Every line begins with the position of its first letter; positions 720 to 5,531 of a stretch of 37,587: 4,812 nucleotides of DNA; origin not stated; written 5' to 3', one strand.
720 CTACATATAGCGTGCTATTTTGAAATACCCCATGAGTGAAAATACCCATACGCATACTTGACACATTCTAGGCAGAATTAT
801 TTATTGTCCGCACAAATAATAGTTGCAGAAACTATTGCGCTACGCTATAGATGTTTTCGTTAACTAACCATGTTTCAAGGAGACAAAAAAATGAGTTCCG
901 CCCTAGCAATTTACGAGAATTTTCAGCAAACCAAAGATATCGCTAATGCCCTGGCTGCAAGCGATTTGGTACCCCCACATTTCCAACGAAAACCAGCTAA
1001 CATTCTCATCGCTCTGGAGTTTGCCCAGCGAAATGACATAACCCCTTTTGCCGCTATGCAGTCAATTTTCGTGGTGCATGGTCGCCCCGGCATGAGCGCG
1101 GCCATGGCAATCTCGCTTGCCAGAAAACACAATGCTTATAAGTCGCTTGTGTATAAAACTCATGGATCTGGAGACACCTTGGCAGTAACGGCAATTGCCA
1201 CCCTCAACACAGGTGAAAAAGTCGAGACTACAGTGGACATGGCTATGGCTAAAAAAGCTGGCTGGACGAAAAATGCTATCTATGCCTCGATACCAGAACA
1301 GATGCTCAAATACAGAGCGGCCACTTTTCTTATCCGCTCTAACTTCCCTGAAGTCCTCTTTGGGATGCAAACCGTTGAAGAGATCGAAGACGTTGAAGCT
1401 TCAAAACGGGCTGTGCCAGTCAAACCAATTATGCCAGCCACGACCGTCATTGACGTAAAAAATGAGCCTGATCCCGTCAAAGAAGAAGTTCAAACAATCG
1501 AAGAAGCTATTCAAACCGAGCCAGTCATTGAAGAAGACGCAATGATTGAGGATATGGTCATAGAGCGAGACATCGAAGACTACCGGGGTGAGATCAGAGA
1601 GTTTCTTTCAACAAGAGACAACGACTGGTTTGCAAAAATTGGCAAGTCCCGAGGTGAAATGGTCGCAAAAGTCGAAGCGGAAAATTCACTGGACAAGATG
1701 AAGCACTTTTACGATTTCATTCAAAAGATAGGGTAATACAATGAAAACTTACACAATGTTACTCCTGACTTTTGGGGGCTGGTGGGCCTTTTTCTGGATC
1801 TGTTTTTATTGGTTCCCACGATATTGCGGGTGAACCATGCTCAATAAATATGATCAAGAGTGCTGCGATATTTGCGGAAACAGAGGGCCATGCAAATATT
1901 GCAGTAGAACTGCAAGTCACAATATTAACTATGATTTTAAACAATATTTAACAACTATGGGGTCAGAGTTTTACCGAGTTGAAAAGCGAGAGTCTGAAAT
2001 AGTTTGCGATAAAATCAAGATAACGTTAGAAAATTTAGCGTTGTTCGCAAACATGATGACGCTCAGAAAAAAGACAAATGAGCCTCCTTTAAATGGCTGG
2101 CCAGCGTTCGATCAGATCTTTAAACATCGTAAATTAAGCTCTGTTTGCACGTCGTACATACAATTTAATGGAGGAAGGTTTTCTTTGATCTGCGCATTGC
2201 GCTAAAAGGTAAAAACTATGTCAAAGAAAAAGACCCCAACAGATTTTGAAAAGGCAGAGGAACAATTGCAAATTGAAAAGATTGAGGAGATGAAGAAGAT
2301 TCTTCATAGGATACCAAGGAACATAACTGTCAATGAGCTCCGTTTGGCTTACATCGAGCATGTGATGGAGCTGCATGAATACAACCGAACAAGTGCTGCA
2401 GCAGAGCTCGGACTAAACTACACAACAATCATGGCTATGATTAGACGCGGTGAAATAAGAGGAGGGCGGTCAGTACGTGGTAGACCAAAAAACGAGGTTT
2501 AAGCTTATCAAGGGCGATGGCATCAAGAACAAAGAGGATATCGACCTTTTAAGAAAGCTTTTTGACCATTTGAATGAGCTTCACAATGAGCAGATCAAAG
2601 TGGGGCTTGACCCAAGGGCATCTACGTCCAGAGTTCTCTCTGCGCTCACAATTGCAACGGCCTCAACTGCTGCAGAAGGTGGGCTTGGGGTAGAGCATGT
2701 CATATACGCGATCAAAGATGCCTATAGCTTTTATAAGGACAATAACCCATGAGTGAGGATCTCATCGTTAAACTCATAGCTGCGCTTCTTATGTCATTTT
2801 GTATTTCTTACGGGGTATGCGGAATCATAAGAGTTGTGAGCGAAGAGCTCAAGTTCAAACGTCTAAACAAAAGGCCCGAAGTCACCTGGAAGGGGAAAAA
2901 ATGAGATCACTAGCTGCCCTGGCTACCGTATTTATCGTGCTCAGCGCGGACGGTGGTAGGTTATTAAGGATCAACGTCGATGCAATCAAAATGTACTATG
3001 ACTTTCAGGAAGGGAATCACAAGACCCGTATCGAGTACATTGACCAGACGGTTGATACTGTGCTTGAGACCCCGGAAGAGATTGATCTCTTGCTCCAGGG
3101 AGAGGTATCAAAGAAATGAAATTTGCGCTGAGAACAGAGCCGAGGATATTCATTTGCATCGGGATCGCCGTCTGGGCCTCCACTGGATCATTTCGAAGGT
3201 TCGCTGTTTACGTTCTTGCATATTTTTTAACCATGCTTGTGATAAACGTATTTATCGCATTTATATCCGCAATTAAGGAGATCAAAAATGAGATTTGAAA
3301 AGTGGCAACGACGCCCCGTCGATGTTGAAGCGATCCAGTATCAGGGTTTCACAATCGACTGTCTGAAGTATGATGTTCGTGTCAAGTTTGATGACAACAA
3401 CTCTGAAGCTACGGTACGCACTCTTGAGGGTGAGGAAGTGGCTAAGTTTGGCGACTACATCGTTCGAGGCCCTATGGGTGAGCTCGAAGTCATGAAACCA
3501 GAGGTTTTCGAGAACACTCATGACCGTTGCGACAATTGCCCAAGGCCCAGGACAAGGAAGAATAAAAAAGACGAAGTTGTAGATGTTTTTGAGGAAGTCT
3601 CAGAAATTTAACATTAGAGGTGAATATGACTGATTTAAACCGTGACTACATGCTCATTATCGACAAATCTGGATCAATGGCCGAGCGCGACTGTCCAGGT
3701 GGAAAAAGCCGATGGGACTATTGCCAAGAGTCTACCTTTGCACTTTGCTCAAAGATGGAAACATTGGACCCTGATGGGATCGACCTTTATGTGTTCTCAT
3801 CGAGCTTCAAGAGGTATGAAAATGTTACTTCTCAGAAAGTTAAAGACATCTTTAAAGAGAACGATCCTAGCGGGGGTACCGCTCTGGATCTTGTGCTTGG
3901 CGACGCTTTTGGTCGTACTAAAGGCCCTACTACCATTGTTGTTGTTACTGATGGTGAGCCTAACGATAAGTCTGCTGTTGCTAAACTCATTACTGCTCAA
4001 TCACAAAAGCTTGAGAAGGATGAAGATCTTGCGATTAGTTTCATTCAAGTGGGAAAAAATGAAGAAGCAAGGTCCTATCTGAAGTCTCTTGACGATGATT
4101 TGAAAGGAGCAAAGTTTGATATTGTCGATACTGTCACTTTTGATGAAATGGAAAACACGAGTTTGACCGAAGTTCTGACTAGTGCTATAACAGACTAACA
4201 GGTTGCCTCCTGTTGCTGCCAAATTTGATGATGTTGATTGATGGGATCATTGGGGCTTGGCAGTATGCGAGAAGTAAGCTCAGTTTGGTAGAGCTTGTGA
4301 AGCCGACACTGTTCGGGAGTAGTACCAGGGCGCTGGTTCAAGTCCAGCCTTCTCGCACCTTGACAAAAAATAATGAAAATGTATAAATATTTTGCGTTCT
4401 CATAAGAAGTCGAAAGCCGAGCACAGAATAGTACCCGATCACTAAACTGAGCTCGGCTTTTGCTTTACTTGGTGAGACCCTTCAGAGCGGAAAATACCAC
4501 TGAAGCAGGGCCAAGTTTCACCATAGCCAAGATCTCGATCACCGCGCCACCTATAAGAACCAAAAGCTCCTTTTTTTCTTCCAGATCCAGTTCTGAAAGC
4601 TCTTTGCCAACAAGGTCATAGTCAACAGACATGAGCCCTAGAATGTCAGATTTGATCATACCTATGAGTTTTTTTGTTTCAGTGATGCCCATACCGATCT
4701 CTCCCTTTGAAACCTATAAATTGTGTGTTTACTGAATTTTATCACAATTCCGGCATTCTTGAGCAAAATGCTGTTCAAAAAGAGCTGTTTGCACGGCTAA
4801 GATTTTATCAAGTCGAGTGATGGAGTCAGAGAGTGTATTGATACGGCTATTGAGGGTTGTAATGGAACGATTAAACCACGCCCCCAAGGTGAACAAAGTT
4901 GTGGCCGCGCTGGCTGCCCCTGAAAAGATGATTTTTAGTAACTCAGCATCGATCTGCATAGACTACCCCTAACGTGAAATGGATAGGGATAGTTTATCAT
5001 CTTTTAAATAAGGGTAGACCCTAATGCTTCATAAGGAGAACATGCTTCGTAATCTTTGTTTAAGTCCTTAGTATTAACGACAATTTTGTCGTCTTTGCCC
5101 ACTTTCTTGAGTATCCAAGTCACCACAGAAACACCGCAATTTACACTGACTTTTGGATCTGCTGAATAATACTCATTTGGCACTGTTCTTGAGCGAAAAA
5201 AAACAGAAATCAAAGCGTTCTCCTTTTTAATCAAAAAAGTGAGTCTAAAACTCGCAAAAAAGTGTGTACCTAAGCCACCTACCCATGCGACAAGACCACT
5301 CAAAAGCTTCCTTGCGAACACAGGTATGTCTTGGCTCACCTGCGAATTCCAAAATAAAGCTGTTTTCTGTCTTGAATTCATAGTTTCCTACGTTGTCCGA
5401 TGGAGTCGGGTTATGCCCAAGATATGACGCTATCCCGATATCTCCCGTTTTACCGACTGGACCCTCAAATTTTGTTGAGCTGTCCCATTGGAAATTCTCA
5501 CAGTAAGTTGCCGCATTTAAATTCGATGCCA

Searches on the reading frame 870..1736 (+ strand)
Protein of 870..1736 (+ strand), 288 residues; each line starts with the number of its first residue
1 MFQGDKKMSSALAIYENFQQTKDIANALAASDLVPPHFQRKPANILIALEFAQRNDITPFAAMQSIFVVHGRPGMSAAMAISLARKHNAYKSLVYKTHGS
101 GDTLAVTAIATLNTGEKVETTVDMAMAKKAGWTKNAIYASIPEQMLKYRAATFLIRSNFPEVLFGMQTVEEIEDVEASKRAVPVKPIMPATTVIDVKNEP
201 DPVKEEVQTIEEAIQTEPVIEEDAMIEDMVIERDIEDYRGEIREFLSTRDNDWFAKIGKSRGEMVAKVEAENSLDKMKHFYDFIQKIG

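Call 11: search_protein_families(library=phrogs, proteins=[window:870-1736:+], max_evalue=0.001)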
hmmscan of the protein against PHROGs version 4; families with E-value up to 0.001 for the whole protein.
window:870-1736:+ (288 aa): 2 families
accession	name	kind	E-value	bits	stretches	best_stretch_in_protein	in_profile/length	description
phrog_561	-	DNA, RNA and nucleotide metabolism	2.8e-55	189.8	1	16-229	300-519/633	RecT-like ssDNA annealing protein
phrog_4171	-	DNA, RNA and nucleotide metabolism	2.9e-20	74.3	1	17-218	39-261/392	RecT-like ssDNA annealing protein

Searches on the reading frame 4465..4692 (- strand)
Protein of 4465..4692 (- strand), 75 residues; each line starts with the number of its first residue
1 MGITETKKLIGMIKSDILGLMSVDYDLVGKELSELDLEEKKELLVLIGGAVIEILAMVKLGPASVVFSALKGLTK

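Call 35: search_protein_families(library=pfam, proteins=[window:4465-4692:-], max_evalue=0.1)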
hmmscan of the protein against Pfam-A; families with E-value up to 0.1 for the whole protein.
window:4465-4692:- (75 aa): 1 family
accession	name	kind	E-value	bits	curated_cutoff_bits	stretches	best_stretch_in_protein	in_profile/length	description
PF10734.14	DUF2523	-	0.06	14.3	22.1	1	9-70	12-72/80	Protein of unknown function (DUF2523)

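Call 72: search_protein_families(library=padloc, proteins=[window:4465-4692:-], max_evalue=0.01)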
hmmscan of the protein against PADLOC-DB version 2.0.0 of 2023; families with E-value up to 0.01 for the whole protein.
window:4465-4692:- (75 aa): 0 families

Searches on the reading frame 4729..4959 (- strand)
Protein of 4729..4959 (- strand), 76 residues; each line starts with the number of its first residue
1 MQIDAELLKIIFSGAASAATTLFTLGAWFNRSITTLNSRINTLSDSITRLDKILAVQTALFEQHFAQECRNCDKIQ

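Call 35: search_protein_families(library=pfam, proteins=[window:4729-4959:-], max_evalue=0.1)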
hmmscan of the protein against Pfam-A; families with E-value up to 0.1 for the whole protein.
window:4729-4959:- (76 aa): 0 families

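Call 72: search_protein_families(library=padloc, proteins=[window:4729-4959:-], max_evalue=0.01)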
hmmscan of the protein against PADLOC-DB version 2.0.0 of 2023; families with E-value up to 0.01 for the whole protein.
window:4729-4959:- (76 aa): 0 families

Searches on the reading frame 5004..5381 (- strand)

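Call 35: search_protein_families(library=pfam, proteins=[window:5004-5381:-], max_evalue=0.1)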
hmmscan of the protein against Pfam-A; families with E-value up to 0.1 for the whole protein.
window:5004-5381:- (125 aa): 1 family
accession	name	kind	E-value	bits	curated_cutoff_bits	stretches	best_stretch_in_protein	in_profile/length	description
PF10786.14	HI_0552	-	0.044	13.8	25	1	31-65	62-97/202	HI_0552 protein family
